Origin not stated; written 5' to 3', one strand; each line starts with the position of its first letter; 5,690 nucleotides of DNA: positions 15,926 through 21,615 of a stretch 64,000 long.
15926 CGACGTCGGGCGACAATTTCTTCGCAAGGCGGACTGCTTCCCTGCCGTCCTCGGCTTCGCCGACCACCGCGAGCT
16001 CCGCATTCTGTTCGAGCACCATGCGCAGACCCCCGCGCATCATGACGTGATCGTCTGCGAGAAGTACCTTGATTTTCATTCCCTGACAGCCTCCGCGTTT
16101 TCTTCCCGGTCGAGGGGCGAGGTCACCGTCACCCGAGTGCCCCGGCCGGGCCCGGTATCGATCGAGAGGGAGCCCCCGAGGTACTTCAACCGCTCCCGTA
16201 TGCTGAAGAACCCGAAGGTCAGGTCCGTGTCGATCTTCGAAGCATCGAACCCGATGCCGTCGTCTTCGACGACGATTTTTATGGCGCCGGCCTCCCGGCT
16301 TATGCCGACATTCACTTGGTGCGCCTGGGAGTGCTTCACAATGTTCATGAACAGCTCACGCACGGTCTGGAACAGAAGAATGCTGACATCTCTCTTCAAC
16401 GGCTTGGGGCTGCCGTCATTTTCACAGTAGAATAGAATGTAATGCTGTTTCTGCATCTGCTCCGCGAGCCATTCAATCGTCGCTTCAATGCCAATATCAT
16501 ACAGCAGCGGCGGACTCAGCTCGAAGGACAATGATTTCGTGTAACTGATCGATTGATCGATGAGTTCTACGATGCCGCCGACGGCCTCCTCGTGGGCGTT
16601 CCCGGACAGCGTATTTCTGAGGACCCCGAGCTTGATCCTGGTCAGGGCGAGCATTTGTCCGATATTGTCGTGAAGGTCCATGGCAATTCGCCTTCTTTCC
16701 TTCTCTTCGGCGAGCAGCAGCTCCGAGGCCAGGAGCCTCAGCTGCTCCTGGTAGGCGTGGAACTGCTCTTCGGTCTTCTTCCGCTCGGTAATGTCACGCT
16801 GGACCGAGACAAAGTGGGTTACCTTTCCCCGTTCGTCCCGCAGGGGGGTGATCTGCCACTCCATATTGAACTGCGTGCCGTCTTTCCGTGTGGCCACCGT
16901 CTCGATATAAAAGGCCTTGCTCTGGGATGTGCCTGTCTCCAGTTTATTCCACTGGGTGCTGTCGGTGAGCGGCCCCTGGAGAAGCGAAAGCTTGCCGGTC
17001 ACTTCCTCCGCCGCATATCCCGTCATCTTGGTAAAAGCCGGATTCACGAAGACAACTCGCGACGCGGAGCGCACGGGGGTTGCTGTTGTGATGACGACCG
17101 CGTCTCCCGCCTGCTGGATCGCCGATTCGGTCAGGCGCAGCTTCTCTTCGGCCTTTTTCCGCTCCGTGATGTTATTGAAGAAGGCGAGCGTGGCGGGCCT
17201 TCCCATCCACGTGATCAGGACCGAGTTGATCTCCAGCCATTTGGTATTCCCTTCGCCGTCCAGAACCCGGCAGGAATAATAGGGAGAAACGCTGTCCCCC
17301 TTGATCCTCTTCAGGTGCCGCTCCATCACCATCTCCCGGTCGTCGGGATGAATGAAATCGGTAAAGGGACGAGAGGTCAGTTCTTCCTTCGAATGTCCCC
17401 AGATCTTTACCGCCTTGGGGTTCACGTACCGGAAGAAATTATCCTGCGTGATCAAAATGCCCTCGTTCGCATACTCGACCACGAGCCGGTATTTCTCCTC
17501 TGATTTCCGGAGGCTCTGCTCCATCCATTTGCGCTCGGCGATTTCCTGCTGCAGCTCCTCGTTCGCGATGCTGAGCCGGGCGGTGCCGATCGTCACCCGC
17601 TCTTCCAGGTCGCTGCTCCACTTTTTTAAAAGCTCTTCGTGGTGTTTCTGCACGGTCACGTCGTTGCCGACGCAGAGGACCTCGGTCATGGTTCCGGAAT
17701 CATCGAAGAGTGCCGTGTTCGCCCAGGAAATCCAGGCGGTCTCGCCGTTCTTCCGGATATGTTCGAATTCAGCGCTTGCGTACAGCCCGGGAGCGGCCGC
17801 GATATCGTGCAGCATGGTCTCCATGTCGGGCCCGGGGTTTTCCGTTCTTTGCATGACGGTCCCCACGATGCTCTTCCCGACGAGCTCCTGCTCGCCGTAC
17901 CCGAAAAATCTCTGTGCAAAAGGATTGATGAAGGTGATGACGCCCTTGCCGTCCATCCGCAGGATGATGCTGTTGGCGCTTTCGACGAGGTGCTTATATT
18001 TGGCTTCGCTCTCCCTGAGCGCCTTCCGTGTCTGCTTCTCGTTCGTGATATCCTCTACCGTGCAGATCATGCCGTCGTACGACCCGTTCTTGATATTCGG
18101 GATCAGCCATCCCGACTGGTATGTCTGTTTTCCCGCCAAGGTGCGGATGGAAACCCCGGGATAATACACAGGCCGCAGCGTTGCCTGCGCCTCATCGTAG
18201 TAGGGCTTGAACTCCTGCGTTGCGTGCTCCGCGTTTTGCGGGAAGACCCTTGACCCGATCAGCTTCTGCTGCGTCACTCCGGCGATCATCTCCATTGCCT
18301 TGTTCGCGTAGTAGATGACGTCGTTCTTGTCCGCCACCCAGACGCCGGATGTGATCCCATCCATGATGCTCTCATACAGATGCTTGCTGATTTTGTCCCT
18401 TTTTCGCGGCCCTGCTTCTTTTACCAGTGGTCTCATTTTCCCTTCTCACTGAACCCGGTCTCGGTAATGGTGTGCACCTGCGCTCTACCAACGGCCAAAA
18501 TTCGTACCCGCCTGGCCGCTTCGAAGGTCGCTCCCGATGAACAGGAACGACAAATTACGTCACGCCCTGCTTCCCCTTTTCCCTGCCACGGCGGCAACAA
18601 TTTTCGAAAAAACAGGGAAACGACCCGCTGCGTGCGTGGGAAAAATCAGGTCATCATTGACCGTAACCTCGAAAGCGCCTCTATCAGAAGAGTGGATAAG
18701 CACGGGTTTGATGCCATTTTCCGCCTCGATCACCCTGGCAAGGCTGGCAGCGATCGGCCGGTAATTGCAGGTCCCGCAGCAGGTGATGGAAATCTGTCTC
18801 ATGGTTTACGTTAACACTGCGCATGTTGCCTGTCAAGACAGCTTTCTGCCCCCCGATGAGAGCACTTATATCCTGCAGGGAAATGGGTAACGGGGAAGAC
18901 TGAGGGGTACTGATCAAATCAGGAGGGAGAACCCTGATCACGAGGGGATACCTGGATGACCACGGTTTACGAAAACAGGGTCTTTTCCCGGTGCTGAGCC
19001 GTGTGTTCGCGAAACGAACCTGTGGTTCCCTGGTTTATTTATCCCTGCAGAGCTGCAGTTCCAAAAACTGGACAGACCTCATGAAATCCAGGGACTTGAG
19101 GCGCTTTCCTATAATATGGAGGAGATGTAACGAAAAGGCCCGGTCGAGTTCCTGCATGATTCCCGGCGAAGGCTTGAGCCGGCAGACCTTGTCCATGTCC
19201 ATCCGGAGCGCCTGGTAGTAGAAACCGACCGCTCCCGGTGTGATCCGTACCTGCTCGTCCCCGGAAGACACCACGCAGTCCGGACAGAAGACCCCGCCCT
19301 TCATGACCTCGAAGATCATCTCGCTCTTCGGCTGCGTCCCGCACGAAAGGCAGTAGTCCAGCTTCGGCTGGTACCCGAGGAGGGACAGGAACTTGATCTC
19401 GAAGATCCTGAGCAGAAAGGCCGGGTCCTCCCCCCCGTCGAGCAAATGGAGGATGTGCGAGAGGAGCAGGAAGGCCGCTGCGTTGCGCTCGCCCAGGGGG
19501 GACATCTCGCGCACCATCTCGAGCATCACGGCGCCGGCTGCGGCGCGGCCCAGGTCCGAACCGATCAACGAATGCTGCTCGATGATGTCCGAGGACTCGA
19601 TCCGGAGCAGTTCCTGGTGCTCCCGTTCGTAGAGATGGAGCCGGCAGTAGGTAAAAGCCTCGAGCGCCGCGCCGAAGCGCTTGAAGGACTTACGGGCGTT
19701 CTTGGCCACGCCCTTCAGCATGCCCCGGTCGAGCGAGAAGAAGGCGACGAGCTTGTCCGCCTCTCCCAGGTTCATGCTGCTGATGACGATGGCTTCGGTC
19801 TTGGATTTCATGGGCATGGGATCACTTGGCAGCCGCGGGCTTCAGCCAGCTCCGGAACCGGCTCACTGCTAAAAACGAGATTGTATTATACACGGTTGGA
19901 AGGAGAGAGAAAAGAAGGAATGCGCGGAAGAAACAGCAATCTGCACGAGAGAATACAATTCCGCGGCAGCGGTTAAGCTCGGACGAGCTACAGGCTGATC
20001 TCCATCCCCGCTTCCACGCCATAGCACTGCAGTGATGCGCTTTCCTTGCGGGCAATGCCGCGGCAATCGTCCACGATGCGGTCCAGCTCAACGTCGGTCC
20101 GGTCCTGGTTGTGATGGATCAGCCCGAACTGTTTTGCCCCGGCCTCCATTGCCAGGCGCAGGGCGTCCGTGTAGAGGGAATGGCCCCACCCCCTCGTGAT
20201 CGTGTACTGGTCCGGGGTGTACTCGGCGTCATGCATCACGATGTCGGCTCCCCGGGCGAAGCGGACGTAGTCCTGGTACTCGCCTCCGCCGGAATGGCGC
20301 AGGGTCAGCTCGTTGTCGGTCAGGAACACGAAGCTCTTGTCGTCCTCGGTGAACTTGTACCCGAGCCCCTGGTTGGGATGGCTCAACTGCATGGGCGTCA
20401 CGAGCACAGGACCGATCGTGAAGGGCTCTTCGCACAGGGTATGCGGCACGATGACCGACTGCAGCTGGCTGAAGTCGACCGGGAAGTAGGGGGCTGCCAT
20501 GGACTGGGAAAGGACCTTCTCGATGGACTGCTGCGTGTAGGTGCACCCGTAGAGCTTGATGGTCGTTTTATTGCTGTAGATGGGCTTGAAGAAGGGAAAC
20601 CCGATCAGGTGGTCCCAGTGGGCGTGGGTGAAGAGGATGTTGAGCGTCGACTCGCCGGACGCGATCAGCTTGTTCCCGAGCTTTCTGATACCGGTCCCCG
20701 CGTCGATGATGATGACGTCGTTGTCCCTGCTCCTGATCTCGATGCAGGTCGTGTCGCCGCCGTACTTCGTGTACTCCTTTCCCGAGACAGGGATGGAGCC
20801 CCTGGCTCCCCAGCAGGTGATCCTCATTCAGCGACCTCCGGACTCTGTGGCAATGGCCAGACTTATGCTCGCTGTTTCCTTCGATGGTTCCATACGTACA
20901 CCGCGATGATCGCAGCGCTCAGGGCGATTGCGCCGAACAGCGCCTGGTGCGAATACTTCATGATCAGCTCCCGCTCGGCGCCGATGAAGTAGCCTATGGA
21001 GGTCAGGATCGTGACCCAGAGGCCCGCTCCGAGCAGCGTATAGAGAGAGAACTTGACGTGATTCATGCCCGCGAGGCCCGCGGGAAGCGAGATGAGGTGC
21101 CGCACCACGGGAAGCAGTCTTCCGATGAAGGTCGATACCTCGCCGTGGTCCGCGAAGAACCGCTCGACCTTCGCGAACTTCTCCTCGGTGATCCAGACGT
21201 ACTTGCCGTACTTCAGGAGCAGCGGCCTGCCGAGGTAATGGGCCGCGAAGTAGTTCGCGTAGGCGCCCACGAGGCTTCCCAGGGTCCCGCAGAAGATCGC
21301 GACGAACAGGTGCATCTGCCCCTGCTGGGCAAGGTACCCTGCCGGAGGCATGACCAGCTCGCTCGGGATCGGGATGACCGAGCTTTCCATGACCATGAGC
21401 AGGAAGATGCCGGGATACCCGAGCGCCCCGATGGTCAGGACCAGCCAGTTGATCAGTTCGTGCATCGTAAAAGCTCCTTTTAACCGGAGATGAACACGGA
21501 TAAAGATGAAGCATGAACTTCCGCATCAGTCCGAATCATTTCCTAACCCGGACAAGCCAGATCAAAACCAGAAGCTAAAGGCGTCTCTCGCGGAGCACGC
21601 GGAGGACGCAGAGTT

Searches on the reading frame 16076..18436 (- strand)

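Call 75: search_protein_families(library=pfam, max_evalue=0.00001, proteins=[window:16076-18436:-])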
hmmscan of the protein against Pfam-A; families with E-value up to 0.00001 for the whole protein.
window:16076-18436:- (786 aa): 7 families
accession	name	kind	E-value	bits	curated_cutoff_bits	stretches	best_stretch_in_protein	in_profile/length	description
PF00989.32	PAS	-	4.3e-41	139.9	22.6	3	146-260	2-113/113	PAS fold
PF13426.13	PAS_9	-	2.8e-40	137.2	27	3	457-551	9-103/103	PAS domain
PF08447.18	PAS_3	-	7.3e-30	103.5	25.6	2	337-414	3-82/89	PAS fold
PF08448.16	PAS_4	-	2.8e-27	95.5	23.1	1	459-553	15-109/110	PAS fold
PF13188.13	PAS_8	-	9.7e-26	89.2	21.8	0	314-366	1-54/65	PAS domain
PF02518.31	HATPase_c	-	6.6e-13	49.5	26.4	1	685-776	3-110/111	Histidine kinase-, DNA gyrase B-, and HSP90-like ATPase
PF07730.19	HisKA_3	-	6.6e-11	43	24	1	580-643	1-66/68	Histidine kinase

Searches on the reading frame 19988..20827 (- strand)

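Call 75: search_protein_families(library=pfam, max_evalue=0.00001, proteins=[window:19988-20827:-])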
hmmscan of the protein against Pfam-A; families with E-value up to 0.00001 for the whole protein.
window:19988-20827:- (279 aa): 2 families
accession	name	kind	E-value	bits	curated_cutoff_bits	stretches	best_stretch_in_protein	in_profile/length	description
PF12706.13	Lactamase_B_2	-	6.1e-17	62.3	27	1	39-239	3-200/200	Beta-lactamase superfamily domain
PF00753.33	Lactamase_B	-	1.3e-06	28.9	22.7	1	24-107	4-90/196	Metallo-beta-lactamase superfamily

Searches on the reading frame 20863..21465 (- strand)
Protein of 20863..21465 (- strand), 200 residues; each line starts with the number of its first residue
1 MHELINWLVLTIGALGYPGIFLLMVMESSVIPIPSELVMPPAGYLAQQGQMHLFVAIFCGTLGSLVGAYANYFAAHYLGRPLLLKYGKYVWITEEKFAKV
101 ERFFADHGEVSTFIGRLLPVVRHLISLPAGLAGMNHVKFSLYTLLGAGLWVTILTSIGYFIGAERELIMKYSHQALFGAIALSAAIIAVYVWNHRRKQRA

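Call 16: find_encoding_contigs(protein=window:20863-21465:-, flank=3000, max_places=6)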
Protein window:20863-21465:- (200 aa): 3 contigs read that carry it; 1 place shown.
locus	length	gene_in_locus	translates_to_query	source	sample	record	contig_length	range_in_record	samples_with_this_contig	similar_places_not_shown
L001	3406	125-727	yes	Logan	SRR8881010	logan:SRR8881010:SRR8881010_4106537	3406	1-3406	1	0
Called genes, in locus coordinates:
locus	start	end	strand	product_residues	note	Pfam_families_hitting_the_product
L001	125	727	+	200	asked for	PF09335:VTT_dom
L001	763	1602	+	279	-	PF23023:Anti-Pycsar_Apyc1, PF00753:Lactamase_B (weak), PF12706:Lactamase_B_2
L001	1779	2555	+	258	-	PF11967:RecO_N, PF02565:RecO_C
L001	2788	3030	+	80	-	PF10262:Rdx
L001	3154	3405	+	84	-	?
